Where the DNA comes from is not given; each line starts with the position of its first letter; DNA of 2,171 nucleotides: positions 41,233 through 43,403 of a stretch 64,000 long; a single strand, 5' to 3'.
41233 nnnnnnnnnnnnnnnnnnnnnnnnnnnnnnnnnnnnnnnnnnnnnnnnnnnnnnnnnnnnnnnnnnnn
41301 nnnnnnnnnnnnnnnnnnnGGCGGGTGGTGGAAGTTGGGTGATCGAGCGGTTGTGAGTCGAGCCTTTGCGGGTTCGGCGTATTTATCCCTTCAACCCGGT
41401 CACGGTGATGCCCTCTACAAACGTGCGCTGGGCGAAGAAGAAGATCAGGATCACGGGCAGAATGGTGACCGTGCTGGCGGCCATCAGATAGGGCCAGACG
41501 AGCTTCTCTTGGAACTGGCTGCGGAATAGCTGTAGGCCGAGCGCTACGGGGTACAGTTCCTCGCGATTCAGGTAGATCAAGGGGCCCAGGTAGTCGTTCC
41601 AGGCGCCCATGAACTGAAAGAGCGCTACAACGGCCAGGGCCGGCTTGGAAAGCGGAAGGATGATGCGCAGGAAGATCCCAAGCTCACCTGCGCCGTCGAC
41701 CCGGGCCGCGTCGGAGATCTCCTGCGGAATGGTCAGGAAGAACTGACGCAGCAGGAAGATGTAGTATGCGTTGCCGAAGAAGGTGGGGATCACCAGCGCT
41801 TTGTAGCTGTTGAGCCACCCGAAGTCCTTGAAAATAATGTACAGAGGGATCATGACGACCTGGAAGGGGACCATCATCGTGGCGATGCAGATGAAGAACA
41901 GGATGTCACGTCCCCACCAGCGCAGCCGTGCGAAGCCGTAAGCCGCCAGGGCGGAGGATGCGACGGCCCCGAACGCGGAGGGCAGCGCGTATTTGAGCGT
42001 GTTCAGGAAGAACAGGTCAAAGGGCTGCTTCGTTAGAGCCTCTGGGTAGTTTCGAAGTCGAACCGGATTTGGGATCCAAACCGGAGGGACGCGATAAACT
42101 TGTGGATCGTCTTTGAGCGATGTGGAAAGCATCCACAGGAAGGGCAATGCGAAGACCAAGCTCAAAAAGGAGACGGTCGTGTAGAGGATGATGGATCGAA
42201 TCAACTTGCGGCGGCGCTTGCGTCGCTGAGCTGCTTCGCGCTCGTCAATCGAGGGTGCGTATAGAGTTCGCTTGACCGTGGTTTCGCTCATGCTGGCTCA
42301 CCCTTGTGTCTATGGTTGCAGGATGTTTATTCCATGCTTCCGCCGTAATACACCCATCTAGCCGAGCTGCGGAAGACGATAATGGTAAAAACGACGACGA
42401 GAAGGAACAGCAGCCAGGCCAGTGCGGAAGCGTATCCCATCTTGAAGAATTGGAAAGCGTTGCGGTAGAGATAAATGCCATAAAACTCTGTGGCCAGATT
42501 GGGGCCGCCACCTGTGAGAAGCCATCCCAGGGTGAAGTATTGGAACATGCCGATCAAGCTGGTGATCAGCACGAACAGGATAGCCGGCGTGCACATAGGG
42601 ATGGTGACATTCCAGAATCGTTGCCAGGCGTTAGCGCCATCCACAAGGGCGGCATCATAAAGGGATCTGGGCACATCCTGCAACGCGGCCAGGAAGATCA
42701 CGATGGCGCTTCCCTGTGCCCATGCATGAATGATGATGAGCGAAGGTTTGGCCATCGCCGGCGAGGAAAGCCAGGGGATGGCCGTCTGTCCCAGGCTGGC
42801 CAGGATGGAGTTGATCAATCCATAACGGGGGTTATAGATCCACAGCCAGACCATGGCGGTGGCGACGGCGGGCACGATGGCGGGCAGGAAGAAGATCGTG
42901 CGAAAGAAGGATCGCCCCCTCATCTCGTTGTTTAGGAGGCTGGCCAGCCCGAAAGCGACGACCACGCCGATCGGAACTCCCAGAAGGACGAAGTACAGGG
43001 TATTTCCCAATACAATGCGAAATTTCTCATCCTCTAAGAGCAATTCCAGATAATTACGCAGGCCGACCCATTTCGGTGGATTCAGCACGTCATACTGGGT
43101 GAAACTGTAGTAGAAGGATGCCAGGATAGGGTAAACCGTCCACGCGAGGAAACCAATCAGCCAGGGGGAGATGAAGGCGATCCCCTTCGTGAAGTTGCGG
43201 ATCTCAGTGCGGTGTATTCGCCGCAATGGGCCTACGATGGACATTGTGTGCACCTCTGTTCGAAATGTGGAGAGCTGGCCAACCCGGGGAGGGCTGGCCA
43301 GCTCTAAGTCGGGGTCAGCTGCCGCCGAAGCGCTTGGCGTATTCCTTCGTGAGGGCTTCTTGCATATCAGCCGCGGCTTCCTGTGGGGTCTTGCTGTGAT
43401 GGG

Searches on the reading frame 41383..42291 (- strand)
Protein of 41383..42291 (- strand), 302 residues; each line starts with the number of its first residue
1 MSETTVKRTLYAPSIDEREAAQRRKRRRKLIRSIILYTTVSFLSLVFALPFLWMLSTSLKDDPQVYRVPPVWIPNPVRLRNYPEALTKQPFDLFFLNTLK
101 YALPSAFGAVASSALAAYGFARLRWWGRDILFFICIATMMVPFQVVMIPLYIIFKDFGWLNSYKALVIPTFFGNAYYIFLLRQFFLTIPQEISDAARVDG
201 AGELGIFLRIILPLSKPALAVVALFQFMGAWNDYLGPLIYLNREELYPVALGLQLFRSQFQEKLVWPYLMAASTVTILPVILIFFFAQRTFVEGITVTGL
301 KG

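Call 74: search_protein_families(library=pfam, proteins=[window:41383-42291:-], max_evalue=0.00001)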
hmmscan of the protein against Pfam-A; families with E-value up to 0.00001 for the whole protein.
window:41383-42291:- (302 aa): 1 family
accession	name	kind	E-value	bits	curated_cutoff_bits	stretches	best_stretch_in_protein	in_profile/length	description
PF00528.27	BPD_transp_1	-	6.1e-22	78.7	26.4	1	115-293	7-180/184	Binding-protein-dependent transport system inner membrane component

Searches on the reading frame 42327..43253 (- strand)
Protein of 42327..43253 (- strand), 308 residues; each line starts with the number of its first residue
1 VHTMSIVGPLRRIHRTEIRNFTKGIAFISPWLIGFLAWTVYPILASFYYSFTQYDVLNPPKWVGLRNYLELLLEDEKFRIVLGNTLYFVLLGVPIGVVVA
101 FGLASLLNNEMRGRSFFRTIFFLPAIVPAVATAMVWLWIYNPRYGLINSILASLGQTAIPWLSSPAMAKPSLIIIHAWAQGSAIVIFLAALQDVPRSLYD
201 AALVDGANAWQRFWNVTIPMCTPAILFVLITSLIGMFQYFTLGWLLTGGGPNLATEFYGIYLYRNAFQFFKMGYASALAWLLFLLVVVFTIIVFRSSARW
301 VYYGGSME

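Call 74: search_protein_families(library=pfam, proteins=[window:42327-43253:-], max_evalue=0.00001)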
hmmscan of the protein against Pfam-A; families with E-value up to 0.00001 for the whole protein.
window:42327-43253:- (308 aa): 1 family
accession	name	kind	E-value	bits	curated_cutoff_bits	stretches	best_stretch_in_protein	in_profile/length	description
PF00528.27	BPD_transp_1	-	8.9e-16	58.6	26.4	1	92-295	1-177/184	Binding-protein-dependent transport system inner membrane component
